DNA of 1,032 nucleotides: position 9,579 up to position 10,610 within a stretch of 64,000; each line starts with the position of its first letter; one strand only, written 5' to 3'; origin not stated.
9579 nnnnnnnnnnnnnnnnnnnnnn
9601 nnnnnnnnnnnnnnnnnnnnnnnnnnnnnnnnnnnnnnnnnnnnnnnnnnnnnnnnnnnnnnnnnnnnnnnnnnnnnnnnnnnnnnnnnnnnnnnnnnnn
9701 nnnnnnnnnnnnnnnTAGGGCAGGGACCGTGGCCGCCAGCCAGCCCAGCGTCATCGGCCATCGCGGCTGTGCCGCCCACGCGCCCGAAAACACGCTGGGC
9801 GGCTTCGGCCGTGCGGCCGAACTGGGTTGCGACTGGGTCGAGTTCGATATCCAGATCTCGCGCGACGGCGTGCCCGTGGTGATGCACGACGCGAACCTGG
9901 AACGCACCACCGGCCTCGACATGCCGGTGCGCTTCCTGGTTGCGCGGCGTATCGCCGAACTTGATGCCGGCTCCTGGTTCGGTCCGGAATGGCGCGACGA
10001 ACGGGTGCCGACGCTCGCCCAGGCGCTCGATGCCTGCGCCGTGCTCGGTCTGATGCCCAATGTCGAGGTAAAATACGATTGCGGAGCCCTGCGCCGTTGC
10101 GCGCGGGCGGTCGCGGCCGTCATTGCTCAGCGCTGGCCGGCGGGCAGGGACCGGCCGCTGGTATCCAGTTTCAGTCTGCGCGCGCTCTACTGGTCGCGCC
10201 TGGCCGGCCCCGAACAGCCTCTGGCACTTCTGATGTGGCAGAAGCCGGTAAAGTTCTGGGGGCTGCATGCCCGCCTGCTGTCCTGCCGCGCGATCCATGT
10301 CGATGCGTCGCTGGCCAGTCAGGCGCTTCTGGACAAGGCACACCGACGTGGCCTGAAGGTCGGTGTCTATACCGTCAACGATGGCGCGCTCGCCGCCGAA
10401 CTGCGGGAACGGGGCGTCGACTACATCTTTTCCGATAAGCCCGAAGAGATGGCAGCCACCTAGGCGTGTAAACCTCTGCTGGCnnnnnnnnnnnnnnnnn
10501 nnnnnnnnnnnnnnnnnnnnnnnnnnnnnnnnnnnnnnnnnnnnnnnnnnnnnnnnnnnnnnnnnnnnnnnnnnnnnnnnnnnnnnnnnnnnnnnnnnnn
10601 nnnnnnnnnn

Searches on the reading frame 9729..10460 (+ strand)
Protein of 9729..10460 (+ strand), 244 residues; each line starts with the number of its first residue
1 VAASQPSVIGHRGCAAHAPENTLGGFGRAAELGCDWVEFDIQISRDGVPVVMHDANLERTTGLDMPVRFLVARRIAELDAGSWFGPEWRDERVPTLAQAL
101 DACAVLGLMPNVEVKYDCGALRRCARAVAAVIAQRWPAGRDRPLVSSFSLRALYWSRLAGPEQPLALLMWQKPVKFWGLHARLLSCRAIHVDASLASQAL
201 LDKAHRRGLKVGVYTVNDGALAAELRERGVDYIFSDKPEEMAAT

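Call 9: search_protein_families(library=pfam, proteins=[window:9729-10460:+], max_evalue=0.0001)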
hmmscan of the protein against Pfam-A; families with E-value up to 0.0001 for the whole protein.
window:9729-10460:+ (244 aa): 1 family
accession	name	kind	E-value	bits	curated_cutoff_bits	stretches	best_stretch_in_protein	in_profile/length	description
PF03009.23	GDPD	-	4.4e-44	151.8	23.6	1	11-239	1-243/244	Glycerophosphoryl diester phosphodiesterase family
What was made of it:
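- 9729..10463 (+): Glycerophosphodiester phosphodiesterase (GDPD) gene following the ACAD. Pfam (call 9).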

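Call 54: search_protein_families(library=ncbifam, proteins=[window:9729-10460:+], max_evalue=1e-10)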
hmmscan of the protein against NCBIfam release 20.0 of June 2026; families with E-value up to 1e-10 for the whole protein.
window:9729-10460:+ (244 aa): 2 families
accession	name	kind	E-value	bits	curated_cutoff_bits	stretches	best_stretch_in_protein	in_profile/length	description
NF006989.0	PRK09454.1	equivalog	9.9e-61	205.3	264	1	6-242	10-245/251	glycerophosphodiester phosphodiesterase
NF053857.1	LysphglycPlipDStph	equivalog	1.2e-12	47.7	450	0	4-84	44-124/305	lysophosphatidylglycerol phospholipase D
